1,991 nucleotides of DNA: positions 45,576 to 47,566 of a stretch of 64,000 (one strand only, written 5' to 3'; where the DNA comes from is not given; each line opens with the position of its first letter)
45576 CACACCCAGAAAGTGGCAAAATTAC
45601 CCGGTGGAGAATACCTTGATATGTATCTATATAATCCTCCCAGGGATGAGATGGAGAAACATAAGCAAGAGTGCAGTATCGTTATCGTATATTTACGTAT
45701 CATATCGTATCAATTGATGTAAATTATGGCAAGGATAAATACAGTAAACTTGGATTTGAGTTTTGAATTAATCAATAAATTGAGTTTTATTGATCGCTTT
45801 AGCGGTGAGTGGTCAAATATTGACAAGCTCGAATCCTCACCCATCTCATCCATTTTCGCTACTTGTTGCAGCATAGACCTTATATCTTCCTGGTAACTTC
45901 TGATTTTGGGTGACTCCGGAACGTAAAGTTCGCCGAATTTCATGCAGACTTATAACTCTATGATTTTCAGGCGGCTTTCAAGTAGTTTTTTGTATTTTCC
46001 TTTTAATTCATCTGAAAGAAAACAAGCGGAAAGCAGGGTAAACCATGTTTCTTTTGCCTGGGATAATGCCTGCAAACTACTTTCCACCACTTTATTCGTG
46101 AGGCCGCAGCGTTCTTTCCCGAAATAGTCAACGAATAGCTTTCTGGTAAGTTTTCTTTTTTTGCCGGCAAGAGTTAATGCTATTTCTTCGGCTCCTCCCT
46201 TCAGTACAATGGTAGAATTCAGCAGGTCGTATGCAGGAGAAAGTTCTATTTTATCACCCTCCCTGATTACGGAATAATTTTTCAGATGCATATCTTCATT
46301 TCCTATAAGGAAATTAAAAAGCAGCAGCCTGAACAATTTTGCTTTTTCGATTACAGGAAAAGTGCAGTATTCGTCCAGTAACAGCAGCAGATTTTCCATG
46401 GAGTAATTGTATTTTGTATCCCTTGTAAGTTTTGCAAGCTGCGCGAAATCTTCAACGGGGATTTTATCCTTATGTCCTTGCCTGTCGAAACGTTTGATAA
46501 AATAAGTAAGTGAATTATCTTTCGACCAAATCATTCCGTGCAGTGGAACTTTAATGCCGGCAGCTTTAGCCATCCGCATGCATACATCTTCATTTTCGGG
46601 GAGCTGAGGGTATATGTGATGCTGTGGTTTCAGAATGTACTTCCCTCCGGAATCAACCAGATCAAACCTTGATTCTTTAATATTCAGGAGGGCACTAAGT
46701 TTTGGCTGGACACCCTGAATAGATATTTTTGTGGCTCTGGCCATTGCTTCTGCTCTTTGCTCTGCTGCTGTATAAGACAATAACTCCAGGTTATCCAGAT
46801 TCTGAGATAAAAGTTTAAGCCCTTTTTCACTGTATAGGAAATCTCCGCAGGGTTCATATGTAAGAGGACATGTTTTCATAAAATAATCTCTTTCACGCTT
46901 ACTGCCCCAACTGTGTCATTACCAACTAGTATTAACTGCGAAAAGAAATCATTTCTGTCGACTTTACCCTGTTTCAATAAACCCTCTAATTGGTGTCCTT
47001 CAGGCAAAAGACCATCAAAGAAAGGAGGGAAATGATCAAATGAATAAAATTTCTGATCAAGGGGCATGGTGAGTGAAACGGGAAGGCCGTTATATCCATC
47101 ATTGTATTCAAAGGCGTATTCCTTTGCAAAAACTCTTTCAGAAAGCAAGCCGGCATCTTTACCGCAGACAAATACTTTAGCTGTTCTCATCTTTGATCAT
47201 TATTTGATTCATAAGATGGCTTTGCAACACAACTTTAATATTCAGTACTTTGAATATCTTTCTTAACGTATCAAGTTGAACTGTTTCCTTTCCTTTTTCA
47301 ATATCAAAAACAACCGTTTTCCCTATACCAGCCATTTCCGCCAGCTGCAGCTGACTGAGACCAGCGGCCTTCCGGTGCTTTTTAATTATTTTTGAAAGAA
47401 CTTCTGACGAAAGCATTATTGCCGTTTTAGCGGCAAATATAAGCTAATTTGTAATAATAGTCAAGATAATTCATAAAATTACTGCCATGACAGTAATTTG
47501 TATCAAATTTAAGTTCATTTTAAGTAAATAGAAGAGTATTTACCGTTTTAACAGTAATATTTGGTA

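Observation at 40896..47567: Integrase-remnant island packed with three HipA-family kinase TA loci: one bipartite and two split HTH/HipS-like/HipT-like triads in convergent orientation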

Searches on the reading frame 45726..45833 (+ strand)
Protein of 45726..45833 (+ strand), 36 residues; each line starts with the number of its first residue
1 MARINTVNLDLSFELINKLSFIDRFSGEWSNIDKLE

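Call 40: search_dna_similar(query=window:45726-45833:+, collection=plasmids, mode=protein, max_evalue=10, max_rows=10)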
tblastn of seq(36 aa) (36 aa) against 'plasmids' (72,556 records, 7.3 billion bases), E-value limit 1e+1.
No match.

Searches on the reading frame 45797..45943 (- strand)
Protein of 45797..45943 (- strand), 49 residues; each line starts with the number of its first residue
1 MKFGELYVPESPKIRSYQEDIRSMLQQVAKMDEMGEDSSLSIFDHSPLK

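Call 41: search_dna_similar(query=window:45797-45943:-, collection=plasmids, mode=protein, max_evalue=10, max_rows=10)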
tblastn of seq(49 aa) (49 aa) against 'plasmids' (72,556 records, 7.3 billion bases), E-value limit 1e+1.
No match.

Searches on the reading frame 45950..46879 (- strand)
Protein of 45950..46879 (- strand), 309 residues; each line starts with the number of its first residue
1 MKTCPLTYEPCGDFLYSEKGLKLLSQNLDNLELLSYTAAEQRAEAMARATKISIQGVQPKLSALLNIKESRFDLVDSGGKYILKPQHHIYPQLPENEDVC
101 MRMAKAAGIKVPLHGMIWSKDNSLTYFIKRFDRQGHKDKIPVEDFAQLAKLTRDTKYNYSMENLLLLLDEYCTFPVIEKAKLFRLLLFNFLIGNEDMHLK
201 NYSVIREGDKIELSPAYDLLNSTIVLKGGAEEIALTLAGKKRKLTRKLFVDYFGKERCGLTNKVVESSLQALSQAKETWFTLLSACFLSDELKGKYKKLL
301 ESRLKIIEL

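Call 3: search_protein_families(library=pfam, proteins=[window:45950-46879:-], max_evalue=0.01)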
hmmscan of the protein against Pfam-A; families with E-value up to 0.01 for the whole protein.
window:45950-46879:- (309 aa): 1 family
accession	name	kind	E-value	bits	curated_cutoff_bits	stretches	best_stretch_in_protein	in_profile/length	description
PF07804.18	HipA_C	-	1.4e-48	165.9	30.5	1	52-279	1-213/213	HipA-like C-terminal domain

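Call 4: search_protein_families(library=ncbifam, proteins=[window:45950-46879:-], max_evalue=0.01)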
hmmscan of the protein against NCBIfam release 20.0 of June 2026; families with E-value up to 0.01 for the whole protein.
window:45950-46879:- (309 aa): 1 family
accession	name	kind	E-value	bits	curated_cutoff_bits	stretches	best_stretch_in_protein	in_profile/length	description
NF007297.0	PRK09775.1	equivalog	1.1e-07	30.9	401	1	96-220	248-370/446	type II toxin-antitoxin system HipA family toxin YjjJ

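Call 34: search_solved_structures(query=window:45950-46879:-, max_evalue=0.001, show_alignments=1)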
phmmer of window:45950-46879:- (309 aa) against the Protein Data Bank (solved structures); distinct sequences matched with E-value up to 0.001: 16.
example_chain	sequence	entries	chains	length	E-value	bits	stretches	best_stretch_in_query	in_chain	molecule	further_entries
8ezr_B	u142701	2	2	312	5.1e-105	354.1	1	1-306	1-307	HipT(Lp)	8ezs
7vkb_A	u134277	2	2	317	5.4e-105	354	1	1-306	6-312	HipA_C domain-containing protein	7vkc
7wcf_A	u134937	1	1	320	2.2e-104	352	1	1-306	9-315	HipA_C domain-containing protein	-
7ab4_C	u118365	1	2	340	8.3e-22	81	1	16-221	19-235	HipA_C domain-containing protein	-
7ab3_C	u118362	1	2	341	1.5e-21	80.2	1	16-221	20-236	HipA_C domain-containing protein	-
7ab5_C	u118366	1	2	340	3.4e-21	79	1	16-220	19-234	HipA_C domain-containing protein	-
4pu5_A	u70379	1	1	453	2.4e-11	46.6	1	154-222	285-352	Toxin-antitoxin system toxin HipA family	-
4pu3_A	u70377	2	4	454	2.4e-11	46.6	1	154-222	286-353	Toxin-antitoxin system toxin HipA family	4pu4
2wiu_A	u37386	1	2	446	3e-08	36.4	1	92-233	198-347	PROTEIN HIPA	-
3tpd_A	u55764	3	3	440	6e-08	35.5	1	92-233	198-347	Serine/threonine-protein kinase HipA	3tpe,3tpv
4yg7_D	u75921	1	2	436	2e-07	33.8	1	92-233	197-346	Serine/threonine-protein kinase HipA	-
3fbr_A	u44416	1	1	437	2e-07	33.8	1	92-233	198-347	Serine/threonine-protein kinase toxin HipA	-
3dnt_A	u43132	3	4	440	2e-07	33.7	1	92-233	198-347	Protein hipA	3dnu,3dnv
5k98_A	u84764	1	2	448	2.1e-07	33.7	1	92-233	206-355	Serine/threonine-protein kinase HipA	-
3hzi_A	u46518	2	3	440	4.1e-07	32.7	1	92-233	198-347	Protein hipA | Serine/threonine-protein kinase HipA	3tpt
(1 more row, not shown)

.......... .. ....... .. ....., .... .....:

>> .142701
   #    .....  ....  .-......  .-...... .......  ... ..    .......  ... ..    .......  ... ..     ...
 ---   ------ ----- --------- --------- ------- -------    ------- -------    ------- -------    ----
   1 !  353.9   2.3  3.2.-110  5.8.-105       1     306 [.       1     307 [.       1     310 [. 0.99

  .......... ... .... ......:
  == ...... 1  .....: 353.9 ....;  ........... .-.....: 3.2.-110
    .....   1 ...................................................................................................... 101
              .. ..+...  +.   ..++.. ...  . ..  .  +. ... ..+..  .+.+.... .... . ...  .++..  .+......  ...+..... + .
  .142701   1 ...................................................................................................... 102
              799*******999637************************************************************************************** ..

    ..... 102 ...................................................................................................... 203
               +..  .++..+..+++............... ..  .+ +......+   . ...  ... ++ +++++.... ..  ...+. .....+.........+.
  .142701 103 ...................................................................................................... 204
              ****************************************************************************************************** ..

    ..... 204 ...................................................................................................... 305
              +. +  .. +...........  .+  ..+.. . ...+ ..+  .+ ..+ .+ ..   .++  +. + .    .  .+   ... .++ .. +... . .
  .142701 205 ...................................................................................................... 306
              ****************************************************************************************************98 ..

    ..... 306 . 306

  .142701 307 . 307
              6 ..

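Call 69: search_protein_families(library=padloc, proteins=[window:45950-46879:-], max_evalue=0.001)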
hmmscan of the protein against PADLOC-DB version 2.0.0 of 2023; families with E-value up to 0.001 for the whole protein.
window:45950-46879:- (309 aa): 4 families
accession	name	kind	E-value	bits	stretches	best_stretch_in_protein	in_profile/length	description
PDLC04340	PDC-M03A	-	1.7e-11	42.2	1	98-219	51-167/280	-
PDLC04339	PDC-M03A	-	3.9e-10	37.5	1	154-219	114-174/293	-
PDLC04342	PDC-M03A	-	1.2e-05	23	1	185-285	154-258/299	-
PDLC04344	PDC-M03A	-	4.7e-05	21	1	185-218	153-187/305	-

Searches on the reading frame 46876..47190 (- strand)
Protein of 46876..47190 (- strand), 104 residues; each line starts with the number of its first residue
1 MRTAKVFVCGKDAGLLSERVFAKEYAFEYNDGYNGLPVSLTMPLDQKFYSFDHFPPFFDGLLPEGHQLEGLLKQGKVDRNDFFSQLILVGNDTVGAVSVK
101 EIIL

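Call 3: search_protein_families(library=pfam, proteins=[window:46876-47190:-], max_evalue=0.01)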
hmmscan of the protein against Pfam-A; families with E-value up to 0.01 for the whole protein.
window:46876-47190:- (104 aa): 1 family
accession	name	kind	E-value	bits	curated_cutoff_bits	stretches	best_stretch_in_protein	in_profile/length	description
PF13657.11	Couple_hipA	-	6.1e-21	75.2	22.5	1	5-99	2-98/99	HipA N-terminal domain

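Call 4: search_protein_families(library=ncbifam, proteins=[window:46876-47190:-], max_evalue=0.01)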
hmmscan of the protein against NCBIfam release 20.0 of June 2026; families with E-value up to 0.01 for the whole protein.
window:46876-47190:- (104 aa): 1 family
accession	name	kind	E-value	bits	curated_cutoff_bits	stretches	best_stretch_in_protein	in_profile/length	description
TIGR03071.1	couple_hipA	domain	1.8e-23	82.6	27.8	1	4-99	2-100/101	HipA N-terminal domain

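Call 36: search_solved_structures(query=window:46876-47190:-, max_evalue=0.01, show_alignments=2)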
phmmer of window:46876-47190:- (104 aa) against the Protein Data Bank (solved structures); distinct sequences matched with E-value up to 0.01: 14.
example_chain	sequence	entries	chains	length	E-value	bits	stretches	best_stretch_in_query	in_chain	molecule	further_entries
7vkb_B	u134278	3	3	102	7.5e-33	116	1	1-102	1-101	HipA (Persistence to inhibition of murein or DNA biosynthesis) | HipS(Lp)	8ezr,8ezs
7czo_A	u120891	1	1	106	3.9e-14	55.9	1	2-101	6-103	Uncharacterized protein HI_0666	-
7ab3_B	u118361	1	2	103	4.5e-08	36.4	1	2-99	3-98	Couple_hipA domain-containing protein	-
7ab4_B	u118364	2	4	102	4.5e-08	36.4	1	2-99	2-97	Couple_hipA domain-containing protein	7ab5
4pu3_A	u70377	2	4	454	0.00017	24.9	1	20-98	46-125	Toxin-antitoxin system toxin HipA family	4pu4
4pu5_A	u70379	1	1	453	0.00018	24.8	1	21-98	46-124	Toxin-antitoxin system toxin HipA family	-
4yg7_D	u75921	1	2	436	0.0045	20.3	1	24-99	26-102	Serine/threonine-protein kinase HipA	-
3fbr_A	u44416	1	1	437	0.0045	20.3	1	24-99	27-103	Serine/threonine-protein kinase toxin HipA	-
3tpd_A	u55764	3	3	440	0.0045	20.3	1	24-99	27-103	Serine/threonine-protein kinase HipA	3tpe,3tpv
3dnt_A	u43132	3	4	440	0.0046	20.3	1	24-99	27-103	Protein hipA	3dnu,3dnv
3hzi_A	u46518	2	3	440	0.0046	20.3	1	24-99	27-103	Protein hipA | Serine/threonine-protein kinase HipA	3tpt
3tpb_A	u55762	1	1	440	0.0046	20.3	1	24-99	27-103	Serine/threonine-protein kinase HipA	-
2wiu_A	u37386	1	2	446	0.0046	20.3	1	24-99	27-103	PROTEIN HIPA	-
5k98_A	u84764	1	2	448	0.0047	20.3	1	24-99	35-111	Serine/threonine-protein kinase HipA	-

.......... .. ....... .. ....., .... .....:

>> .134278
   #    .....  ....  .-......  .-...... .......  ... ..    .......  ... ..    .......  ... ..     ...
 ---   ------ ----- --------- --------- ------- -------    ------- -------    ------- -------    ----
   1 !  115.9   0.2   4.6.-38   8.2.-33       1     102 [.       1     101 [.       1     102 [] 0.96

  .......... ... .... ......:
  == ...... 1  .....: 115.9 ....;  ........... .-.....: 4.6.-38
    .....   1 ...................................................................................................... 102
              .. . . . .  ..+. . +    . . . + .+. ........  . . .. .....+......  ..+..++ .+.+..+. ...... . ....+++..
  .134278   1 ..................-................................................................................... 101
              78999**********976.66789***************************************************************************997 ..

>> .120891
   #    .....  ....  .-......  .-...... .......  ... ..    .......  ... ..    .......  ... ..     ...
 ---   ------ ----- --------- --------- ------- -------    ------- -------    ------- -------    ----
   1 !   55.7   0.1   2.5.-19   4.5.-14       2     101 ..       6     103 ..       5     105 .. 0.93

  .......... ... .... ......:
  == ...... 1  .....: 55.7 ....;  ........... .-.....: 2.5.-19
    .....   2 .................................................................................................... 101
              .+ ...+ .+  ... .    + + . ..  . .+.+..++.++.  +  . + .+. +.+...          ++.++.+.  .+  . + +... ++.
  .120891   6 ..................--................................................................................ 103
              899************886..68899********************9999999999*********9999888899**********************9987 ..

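Call 69: search_protein_families(library=padloc, proteins=[window:46876-47190:-], max_evalue=0.001)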
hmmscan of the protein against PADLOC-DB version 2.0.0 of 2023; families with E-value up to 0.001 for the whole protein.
window:46876-47190:- (104 aa): 0 families

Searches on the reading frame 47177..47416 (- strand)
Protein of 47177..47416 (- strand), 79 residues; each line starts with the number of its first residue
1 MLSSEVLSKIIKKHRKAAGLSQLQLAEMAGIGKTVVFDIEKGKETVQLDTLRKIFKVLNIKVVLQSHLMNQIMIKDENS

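Call 3: search_protein_families(library=pfam, proteins=[window:47177-47416:-], max_evalue=0.01)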
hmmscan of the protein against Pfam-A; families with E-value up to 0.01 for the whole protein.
window:47177-47416:- (79 aa): 4 families
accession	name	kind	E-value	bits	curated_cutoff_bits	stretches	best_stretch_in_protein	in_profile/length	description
PF01381.28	HTH_3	-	2.9e-13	50.1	23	1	11-61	1-51/55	Helix-turn-helix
PF13560.12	HTH_31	-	3.3e-06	27.7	27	1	12-63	7-59/64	Helix-turn-helix domain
PF13443.12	HTH_26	-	1.1e-05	26.1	22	1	12-61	3-53/63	Cro/C1-type HTH DNA-binding domain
PF12844.13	HTH_19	-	4.7e-05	23.7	30.2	1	11-60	4-53/64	Helix-turn-helix domain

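Call 4: search_protein_families(library=ncbifam, proteins=[window:47177-47416:-], max_evalue=0.01)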
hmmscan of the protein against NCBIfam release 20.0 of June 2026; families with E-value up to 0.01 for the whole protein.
window:47177-47416:- (79 aa): 16 families
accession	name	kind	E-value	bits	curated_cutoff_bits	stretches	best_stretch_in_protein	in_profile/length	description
TIGR03070.1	couple_hipB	subfamily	1e-18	67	71.65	1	7-61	3-57/58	type II toxin-antitoxin system Y4mF family antitoxin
NF041951.1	phage_RstR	subfamily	5.1e-08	33.1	80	1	8-61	4-57/108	RstR family transcriptional repressor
TIGR00270.2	TIGR00270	equivalog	1.4e-07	31.5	110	1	8-67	77-136/159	multiprotein bridging factor aMBF1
NF007408.0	PRK09943.1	equivalog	6.5e-07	29.1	211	1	8-61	9-62/185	HTH-type transcriptional regulator PuuR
NF007271.0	PRK09726.1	equivalog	9.9e-06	25.5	79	1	5-71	11-76/88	type II toxin-antitoxin system antitoxin HipB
NF047948.1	male_kill_WMK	equivalog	2.1e-05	24.2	300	1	8-62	164-218/300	WO male-killing family protein Wmk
TIGR02612.1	mob_myst_A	hypoth_equivalog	4e-05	23.5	122.6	1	11-63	30-84/150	mobile mystery protein A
NF046032.1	TransRegSlrRBacil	equivalog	6.1e-05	23.1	250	1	7-62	2-58/149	HTH-type transcriptional regulator SlrR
NF003162.0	PRK04140.1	equivalog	6.8e-05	22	263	1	8-71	128-191/317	transcriptional regulator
TIGR03830.1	CxxCG_CxxCG_HTH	subfamily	9.5e-05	22.2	61.8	1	6-60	65-118/127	type II TA system antitoxin MqsA family protein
NF038310.1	lysogeny_AimR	equivalog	0.00021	20.5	70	1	11-72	1-62/365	AimR family lysis-lysogeny pheromone receptor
NF006015.0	PRK08154.1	subfamily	0.00023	20.4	204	1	7-62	31-86/314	anaerobic benzoate catabolism transcriptional regulator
NF041493.1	MobT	equivalog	0.00045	19.1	600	1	11-59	1-49/383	MobT family relaxase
NF007257.0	PRK09706.1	subfamily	0.00097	18.9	101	1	4-59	3-58/135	transcriptional repressor DicA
NF048000.1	ECH1013_TF_S24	equivalog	0.0013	18.7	300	1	11-62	7-59/204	ECH_1013 family putative transcriptional regulator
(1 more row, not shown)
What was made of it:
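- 47177..47416 (-): HipB3 (79 aa). HTH_3 E 2.9e-13; couple_hipB at 67 bits (calls 3, 4).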

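Call 69: search_protein_families(library=padloc, proteins=[window:47177-47416:-], max_evalue=0.001)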
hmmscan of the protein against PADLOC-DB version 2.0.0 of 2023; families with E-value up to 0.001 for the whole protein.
window:47177-47416:- (79 aa): 18 families
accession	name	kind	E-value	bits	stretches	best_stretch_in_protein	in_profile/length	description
PDLC02926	HTH_VI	-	2e-13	48.4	1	7-62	2-57/92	-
PDLC03665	Control_protein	-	3.6e-08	31.6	1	9-62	11-65/77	control protein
PDLC03671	Control_protein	-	6.2e-08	30.8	1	4-63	12-71/84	control protein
PDLC04142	capH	-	1.1e-07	30.9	1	7-62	7-60/103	capH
PDLC03947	RmrA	-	2.3e-06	24.7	1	4-63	9-68/383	-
PDLC04775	PDC-M69A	-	5.2e-06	25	1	10-62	11-63/113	-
PDLC03953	RmrA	-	1.7e-05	22.2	1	11-59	10-58/373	-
PDLC03951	RmrA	-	1.7e-05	22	1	10-64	12-66/400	-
PDLC03664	Control_protein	-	5.9e-05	21.5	1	11-60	18-67/74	control protein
PDLC03536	REase_II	-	0.0001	20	1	4-62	8-66/237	Type II restriction enzyme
PDLC03668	Control_protein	-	0.00015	20.2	1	7-74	9-77/79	control protein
PDLC03954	RmrA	-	0.00015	18.8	1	8-63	12-67/380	-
PDLC03944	RmrA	-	0.00018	18.7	1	8-59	8-59/384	-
PDLC03669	Control_protein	-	0.00019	19.7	1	8-60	11-63/96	control protein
PDLC03952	RmrA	-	0.0004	17.3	1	9-62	25-78/395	-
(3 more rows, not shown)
